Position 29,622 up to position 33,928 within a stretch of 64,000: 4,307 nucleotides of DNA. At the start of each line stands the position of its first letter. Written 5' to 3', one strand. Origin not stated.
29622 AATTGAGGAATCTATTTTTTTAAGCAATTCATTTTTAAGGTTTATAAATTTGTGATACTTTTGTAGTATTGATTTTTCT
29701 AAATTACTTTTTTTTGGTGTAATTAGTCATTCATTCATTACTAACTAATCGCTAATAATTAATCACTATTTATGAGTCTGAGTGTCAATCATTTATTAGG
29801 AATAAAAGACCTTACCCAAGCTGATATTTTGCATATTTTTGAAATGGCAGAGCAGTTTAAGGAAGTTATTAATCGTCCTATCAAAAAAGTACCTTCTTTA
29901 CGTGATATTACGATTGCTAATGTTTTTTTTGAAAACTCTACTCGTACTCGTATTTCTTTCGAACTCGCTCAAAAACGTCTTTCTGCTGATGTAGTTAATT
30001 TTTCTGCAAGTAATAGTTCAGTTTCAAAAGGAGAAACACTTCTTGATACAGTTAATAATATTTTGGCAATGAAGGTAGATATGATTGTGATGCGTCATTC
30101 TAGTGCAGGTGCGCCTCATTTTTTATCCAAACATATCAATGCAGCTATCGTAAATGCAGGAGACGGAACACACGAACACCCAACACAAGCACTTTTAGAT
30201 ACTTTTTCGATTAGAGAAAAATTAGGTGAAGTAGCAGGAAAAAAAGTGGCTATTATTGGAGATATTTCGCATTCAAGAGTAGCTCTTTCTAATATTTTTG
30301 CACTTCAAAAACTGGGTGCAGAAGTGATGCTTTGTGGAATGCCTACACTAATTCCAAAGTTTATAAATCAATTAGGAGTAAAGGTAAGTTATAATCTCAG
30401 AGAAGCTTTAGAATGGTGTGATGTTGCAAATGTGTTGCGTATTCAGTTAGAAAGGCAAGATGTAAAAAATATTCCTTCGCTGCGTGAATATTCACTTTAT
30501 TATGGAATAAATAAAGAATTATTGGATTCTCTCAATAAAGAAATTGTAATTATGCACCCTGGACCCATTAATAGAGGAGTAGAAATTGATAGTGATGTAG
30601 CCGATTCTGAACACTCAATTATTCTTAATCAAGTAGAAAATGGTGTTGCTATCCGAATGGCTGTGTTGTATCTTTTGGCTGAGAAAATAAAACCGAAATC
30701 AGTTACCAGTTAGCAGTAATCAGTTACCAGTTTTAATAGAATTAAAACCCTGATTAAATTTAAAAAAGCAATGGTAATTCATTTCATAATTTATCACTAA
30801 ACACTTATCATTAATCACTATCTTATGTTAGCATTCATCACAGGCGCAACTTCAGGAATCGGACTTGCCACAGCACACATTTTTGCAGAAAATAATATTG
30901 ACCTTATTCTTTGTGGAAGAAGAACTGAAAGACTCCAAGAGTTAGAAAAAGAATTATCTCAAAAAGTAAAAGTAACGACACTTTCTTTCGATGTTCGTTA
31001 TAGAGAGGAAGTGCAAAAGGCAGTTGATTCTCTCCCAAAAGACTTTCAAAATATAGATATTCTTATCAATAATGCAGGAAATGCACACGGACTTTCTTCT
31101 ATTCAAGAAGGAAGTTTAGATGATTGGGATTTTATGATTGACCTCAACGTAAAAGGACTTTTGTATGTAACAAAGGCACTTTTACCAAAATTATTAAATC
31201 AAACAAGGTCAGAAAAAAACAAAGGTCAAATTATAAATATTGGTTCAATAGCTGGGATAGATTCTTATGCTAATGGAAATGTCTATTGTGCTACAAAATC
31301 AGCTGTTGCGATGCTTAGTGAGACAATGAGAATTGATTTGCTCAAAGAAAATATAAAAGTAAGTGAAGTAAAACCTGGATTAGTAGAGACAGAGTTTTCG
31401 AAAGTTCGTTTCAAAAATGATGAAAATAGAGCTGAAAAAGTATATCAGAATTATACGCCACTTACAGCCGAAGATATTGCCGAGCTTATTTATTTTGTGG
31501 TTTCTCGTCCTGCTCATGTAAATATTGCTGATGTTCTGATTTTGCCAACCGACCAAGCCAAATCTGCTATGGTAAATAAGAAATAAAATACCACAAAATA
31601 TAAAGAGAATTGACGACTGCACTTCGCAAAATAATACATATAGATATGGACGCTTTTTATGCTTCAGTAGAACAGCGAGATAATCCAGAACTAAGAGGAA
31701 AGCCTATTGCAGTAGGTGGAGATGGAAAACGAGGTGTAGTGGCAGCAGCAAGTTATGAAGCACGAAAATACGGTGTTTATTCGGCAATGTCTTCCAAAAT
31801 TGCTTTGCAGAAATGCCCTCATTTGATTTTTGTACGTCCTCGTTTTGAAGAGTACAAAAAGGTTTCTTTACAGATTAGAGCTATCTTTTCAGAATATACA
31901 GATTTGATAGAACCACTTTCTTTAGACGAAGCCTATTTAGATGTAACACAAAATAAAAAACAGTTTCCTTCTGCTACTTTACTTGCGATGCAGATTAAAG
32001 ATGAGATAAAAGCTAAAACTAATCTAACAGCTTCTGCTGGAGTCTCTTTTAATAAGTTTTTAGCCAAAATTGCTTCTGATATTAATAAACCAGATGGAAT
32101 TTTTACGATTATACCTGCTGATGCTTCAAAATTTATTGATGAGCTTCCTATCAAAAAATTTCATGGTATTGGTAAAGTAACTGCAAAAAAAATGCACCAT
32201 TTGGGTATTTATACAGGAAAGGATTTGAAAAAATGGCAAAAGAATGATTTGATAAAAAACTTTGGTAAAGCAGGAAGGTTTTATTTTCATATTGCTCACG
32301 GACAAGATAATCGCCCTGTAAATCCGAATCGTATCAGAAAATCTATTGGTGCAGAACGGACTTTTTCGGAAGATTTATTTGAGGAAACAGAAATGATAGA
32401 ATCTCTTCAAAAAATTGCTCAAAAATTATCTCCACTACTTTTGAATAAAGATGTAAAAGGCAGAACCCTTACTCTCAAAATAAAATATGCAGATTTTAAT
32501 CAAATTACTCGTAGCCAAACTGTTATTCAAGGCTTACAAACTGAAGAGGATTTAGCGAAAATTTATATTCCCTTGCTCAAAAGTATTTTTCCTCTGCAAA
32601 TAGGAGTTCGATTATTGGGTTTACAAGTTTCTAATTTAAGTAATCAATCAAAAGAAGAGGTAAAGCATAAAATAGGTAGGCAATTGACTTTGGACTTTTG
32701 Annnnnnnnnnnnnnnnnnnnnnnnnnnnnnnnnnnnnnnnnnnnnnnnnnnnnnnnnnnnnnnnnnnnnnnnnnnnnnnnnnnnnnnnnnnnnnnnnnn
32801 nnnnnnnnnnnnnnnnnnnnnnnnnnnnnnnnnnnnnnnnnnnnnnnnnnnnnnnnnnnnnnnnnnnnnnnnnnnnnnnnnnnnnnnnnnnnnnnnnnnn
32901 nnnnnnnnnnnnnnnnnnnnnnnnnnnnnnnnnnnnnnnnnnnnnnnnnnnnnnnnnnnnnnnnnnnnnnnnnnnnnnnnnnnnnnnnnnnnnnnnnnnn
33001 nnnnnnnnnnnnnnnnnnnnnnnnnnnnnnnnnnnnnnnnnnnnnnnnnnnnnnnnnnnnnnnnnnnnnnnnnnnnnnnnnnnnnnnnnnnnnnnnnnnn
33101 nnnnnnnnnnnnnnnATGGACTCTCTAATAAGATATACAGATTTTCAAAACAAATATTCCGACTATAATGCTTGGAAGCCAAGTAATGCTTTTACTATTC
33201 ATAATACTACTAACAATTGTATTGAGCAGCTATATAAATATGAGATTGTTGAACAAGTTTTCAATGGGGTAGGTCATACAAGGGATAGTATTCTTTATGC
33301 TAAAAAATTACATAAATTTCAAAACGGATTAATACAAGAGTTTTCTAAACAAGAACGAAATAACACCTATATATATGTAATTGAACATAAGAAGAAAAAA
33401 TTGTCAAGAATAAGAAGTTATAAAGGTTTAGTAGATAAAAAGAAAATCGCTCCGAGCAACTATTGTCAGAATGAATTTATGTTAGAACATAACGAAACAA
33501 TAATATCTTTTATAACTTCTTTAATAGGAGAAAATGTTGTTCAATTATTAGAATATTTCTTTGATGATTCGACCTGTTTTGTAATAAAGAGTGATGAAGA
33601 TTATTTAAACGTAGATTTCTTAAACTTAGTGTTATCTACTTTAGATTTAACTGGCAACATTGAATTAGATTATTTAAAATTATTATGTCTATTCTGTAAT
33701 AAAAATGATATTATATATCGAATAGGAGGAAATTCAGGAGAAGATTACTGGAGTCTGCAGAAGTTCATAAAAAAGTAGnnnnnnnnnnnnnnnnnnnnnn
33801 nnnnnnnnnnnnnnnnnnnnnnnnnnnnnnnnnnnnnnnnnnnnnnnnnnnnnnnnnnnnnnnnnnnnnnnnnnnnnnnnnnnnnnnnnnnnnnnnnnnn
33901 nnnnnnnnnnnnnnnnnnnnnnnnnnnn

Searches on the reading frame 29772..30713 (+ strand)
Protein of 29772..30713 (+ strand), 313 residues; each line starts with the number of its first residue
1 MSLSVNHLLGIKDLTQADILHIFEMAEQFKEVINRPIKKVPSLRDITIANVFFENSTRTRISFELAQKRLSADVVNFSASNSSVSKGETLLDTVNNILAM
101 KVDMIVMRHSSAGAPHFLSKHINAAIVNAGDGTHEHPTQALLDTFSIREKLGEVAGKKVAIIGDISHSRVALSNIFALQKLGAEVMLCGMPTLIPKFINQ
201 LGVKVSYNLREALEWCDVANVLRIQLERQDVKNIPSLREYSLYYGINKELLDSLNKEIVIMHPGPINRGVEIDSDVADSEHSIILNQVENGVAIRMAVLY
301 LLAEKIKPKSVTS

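Call 96: search_protein_families(library=pfam, proteins=[window:29772-30713:+], max_evalue=0.001)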
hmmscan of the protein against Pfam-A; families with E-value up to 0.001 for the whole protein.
window:29772-30713:+ (313 aa): 2 families
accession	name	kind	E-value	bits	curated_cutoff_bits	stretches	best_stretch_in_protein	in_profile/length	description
PF02729.26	OTCace_N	-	8.9e-45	152.8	29.9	1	7-149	2-148/148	Aspartate/ornithine carbamoyltransferase, carbamoyl-P binding domain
PF00185.30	OTCace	-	1.7e-25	90.3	29.4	1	156-302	2-157/157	Aspartate/ornithine carbamoyltransferase, Asp/Orn binding domain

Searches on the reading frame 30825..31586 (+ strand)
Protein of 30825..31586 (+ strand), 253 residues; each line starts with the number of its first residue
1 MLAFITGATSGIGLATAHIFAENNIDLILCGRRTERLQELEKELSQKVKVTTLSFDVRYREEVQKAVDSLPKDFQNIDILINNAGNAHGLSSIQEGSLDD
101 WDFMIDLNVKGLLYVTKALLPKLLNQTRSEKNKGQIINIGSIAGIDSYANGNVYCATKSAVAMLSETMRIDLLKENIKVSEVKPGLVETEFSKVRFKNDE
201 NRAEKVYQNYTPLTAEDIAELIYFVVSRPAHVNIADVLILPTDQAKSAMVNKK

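Call 96: search_protein_families(library=pfam, proteins=[window:30825-31586:+], max_evalue=0.001)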
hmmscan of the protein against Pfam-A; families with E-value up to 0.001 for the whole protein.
window:30825-31586:+ (253 aa): 3 families
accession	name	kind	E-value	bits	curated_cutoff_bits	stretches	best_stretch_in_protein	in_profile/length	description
PF00106.31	adh_short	-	2.4e-52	177.7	26.6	1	3-197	3-192/195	short chain dehydrogenase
PF13561.12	adh_short_C2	-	4e-38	131.8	27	1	7-230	1-221/236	Enoyl-(Acyl carrier protein) reductase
PF08659.16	KR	-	6.8e-12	46.1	22.6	1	4-166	4-161/180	KR domain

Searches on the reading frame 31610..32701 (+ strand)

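Call 96: search_protein_families(library=pfam, proteins=[window:31610-32701:+], max_evalue=0.001)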
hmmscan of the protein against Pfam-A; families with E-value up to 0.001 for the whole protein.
window:31610-32701:+ (363 aa): 4 families
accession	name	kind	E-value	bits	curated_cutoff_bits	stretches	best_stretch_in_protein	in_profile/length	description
PF00817.25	IMS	-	1.6e-53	181.1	23.2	1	11-157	1-148/148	impB/mucB/samB family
PF11799.13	IMS_C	-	9.2e-23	81.2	20.7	1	243-348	1-104/109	impB/mucB/samB family C-terminal domain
PF11798.14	IMS_HHH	-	7.6e-09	35.7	24.4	1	169-200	1-32/32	IMS family HHH motif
PF21999.2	IMS_HHH_1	-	8.5e-06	26.6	27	1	186-233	5-53/53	DNA polymerase-iota, thumb domain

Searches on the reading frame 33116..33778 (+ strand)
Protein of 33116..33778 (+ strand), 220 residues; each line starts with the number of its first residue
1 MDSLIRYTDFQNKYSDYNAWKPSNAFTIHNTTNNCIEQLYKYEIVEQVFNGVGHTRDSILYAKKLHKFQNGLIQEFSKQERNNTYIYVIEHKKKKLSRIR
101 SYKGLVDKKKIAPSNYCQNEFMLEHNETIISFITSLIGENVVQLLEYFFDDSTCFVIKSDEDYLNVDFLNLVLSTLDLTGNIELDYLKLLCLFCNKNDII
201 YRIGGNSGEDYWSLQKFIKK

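Call 14: search_protein_families(library=pfam, proteins=[window:33116-33778:+], max_evalue=0.01)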
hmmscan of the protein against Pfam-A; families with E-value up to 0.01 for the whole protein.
window:33116-33778:+ (220 aa): 0 families

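Call 23: search_protein_families(library=ncbifam, proteins=[window:33116-33778:+], max_evalue=0.1)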
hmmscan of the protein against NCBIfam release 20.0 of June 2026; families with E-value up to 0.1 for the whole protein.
window:33116-33778:+ (220 aa): 1 family
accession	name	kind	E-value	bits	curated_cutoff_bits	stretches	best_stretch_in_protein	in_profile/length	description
NF052434.1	Mep72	equivalog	0.045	12.3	645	1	2-114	273-378/573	biofilm-associated metzincin protease Mep72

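Call 24: search_protein_families(library=padloc, proteins=[window:33116-33778:+], max_evalue=0.1)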
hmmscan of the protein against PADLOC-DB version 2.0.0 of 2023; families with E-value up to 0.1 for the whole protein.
window:33116-33778:+ (220 aa): 1 family
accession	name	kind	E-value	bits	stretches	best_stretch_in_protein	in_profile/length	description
PDLC03068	Specificity_I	-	0.00083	16.6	1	74-181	21-124/403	Type I specificity subunit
